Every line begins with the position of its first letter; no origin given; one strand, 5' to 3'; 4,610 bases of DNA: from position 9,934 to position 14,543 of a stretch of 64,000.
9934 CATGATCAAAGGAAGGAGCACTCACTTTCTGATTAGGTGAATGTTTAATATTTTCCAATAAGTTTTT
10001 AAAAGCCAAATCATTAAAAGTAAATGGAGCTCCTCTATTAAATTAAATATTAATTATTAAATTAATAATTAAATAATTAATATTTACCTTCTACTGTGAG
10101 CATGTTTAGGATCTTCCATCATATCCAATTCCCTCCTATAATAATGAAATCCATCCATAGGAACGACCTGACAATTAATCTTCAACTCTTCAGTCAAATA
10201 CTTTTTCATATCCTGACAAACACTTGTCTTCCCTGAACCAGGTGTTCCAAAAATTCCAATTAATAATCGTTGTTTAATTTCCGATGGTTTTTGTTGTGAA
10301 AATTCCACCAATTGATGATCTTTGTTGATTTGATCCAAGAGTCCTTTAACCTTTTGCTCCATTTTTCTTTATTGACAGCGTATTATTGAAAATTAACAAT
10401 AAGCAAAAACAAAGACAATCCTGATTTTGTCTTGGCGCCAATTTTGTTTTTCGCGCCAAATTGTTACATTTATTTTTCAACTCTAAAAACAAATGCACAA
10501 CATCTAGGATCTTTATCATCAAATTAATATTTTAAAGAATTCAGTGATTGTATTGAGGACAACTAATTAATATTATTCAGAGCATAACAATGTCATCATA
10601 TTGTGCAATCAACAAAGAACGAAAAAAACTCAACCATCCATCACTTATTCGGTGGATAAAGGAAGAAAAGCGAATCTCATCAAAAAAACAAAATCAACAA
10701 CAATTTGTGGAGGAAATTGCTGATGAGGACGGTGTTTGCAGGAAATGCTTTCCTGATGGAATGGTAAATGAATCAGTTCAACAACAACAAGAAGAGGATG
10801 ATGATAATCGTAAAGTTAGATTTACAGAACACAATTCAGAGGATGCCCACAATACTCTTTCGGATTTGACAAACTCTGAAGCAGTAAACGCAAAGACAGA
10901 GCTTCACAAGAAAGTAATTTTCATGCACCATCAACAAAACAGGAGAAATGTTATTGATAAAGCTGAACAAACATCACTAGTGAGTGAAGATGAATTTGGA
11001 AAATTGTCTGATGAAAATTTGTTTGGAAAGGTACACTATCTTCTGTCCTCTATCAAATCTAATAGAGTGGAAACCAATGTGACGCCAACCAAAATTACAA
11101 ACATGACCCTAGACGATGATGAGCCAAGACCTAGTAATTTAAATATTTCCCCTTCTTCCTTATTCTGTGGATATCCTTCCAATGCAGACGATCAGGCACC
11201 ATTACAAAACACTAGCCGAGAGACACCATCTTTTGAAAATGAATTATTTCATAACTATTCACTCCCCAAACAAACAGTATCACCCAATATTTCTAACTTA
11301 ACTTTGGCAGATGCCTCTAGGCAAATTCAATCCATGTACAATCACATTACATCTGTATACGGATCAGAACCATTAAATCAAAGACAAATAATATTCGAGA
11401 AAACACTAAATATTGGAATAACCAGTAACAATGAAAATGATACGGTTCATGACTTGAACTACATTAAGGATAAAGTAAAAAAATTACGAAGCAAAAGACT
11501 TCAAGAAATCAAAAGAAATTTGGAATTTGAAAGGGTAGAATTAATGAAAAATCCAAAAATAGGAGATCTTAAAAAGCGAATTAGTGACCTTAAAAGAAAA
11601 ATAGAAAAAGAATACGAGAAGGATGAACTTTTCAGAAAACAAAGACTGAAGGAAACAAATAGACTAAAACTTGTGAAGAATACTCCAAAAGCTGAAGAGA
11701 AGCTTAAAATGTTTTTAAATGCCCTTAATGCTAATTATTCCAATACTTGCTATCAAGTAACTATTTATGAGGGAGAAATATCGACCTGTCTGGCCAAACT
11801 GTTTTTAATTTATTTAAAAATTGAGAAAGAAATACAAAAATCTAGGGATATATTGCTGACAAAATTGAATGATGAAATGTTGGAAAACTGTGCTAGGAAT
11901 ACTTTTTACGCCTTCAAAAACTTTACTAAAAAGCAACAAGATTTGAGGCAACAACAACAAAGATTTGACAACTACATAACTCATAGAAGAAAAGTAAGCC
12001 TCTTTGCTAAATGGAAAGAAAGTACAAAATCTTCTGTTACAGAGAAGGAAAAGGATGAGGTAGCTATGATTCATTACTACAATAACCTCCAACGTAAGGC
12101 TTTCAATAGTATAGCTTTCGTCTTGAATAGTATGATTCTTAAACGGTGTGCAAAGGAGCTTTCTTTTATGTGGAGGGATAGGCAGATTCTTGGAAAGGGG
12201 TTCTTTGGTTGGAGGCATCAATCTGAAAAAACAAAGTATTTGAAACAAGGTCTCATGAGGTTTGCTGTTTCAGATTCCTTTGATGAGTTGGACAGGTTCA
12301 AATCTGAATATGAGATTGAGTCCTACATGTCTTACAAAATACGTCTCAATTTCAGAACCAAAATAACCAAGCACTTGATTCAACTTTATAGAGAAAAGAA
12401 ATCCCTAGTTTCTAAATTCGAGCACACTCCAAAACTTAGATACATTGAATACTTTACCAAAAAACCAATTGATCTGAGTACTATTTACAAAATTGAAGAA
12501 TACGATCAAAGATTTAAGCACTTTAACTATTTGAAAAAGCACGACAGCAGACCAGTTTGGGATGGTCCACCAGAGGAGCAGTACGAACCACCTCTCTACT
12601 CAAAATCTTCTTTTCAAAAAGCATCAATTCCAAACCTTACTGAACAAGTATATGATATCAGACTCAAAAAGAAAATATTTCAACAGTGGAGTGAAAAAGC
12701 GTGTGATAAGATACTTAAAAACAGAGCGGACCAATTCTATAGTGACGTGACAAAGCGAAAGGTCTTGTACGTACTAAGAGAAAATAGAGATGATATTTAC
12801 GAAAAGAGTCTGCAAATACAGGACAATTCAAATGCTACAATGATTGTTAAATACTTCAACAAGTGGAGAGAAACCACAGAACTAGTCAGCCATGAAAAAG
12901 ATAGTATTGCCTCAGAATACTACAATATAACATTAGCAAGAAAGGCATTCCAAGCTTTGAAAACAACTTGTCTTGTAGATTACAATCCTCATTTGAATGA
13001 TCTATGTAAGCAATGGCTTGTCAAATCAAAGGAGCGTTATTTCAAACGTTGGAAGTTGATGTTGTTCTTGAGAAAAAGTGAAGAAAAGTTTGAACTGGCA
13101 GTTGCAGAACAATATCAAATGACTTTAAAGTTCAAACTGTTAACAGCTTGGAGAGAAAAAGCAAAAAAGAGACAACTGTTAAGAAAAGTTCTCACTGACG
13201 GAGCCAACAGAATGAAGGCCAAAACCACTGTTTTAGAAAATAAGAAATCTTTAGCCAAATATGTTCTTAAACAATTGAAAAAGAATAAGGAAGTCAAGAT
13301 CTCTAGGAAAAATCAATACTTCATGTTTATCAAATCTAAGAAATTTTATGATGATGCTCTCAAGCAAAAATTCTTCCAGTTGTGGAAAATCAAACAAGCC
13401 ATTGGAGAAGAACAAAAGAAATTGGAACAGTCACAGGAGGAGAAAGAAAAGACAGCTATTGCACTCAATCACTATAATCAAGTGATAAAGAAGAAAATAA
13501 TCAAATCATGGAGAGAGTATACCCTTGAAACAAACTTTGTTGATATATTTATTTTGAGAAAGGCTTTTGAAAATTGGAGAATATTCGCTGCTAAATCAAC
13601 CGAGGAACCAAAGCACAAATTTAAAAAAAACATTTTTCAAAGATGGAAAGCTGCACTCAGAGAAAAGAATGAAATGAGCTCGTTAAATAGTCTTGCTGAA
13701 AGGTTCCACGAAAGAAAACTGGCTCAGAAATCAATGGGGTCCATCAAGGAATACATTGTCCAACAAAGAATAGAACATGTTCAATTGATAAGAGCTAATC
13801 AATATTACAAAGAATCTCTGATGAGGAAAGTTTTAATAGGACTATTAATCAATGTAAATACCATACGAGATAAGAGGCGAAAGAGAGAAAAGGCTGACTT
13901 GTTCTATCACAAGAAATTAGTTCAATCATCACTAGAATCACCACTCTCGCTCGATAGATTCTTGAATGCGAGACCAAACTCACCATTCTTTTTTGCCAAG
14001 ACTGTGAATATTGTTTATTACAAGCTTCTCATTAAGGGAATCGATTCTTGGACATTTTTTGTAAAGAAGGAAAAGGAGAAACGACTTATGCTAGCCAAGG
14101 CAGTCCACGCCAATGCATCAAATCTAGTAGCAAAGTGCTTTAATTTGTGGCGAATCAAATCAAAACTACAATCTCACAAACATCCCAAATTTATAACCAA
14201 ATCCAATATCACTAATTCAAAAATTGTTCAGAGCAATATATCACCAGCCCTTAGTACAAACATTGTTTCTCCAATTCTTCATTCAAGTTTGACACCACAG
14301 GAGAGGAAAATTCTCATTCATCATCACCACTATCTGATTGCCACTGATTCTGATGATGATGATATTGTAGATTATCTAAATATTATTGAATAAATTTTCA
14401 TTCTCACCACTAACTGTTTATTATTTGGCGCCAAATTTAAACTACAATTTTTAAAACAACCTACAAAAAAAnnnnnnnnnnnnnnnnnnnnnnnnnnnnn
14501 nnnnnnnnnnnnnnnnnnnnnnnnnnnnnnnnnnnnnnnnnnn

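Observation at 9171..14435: E2F-type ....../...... palindromes mark the promoters of a flagellar / basal-body gene neighbourhood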

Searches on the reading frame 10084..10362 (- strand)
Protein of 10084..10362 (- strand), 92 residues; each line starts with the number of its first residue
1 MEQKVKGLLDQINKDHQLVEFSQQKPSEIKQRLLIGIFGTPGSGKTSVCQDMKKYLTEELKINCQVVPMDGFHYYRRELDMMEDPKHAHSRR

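Call 8: search_protein_families(library=pfam, proteins=[window:10084-10362:-], max_evalue=0.01)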
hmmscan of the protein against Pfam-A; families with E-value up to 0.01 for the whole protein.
window:10084-10362:- (92 aa): 6 families
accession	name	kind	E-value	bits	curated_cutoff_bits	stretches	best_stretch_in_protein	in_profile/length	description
PF03029.23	ATP_bind_1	-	0.00022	21.6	27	1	37-71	1-34/240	Conserved hypothetical ATP binding protein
PF08433.16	KTI12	-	0.00026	21.1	22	1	34-87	3-55/271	Chromatin associated protein KTI12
PF13238.12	AAA_18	-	0.00029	21.7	29.4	1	35-56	1-22/128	AAA domain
PF00485.24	PRK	-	0.0017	18.7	22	1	34-83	1-49/196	Phosphoribulokinase / Uridine kinase family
PF13401.12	AAA_22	-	0.0026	18.5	27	1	31-70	4-40/130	AAA domain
PF13191.12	AAA_16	-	0.0027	18.7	32.6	1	34-67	26-63/167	AAA ATPase domain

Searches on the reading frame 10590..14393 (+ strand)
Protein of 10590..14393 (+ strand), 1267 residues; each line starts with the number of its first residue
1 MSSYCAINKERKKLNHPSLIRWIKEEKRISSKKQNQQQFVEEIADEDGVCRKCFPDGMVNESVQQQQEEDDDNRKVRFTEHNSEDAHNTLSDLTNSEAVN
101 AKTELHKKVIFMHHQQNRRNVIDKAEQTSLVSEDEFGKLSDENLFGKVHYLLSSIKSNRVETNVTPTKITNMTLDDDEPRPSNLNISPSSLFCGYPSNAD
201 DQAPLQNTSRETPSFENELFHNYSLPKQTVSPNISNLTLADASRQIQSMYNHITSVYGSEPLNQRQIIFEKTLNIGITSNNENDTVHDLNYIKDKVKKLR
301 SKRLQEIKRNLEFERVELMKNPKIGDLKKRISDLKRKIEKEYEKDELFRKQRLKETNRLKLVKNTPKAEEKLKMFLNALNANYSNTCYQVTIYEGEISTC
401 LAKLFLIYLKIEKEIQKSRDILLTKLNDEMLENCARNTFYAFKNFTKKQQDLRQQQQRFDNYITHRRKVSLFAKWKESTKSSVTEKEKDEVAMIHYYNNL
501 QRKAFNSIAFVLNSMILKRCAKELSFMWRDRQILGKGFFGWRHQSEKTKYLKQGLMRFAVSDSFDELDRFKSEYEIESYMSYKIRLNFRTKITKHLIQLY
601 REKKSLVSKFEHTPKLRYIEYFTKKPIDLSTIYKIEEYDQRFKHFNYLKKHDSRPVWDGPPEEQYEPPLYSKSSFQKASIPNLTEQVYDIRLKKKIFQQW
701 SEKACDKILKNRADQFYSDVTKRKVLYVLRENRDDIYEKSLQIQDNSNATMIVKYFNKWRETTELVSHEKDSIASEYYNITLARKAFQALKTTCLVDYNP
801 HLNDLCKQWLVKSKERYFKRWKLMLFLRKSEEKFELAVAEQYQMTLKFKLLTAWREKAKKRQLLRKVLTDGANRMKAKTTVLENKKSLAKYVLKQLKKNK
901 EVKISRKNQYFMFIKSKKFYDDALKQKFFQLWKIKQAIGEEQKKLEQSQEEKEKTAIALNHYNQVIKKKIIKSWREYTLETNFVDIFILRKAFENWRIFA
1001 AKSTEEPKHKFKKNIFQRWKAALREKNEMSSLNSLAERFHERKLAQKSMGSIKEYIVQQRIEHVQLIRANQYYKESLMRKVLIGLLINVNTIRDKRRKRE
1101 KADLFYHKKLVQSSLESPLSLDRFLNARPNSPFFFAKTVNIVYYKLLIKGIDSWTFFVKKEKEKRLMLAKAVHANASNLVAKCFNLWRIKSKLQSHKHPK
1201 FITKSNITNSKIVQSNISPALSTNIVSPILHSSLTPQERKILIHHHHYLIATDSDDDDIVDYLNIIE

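Call 8: search_protein_families(library=pfam, proteins=[window:10590-14393:+], max_evalue=0.01)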
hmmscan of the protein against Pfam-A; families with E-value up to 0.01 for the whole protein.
window:10590-14393:+ (1267 aa): 0 families

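Call 42: list_cluster_members(proteins=[window:10590-14393:+, P0002, window:14472-15416:+, window:6345-8798:-])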
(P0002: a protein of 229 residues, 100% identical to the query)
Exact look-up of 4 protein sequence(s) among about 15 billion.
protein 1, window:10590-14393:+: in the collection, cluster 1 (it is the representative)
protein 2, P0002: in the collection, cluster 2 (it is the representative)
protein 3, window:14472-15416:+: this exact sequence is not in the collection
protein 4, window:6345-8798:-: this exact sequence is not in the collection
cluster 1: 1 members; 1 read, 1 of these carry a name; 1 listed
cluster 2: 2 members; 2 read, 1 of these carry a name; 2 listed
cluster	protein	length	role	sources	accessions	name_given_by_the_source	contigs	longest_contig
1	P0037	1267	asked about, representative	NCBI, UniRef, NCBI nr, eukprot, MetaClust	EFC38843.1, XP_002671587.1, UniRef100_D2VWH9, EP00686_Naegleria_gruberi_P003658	predicted protein [Naegleria gruberi] | Predicted protein n=1 Tax=Naegleria gruberi TaxID=5762 RepID=D2VWH9_NAEGR | uncharacterized protein NAEGRDRAFT_81485 [Naegleria gruberi]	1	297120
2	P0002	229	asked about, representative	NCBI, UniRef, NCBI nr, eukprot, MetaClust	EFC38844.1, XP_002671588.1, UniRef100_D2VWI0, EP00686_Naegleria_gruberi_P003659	predicted protein [Naegleria gruberi] | Radial spoke head protein 9 homolog n=1 Tax=Naegleria gruberi TaxID=5762 ... | uncharacterized protein NAEGRDRAFT_73387 [Naegleria gruberi]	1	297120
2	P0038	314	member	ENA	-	-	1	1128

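Call 49: search_solved_structures(query=window:10590-14393:+, max_evalue=1)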
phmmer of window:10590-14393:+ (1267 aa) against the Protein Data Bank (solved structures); distinct sequences matched with E-value up to 1: 0.

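Call 77: find_related_loci(query=window:10590-14393:+, collection=metagenome_contigs, flank=5000)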
Query window:10590-14393:+ (1267 aa) in metagenome_contigs; peptide patterns used: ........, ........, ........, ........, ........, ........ (x = any residue, [..] = any of these).
147 stretches matched a pattern, but none encodes a relative of the query by tblastn (E <= 1e-3).
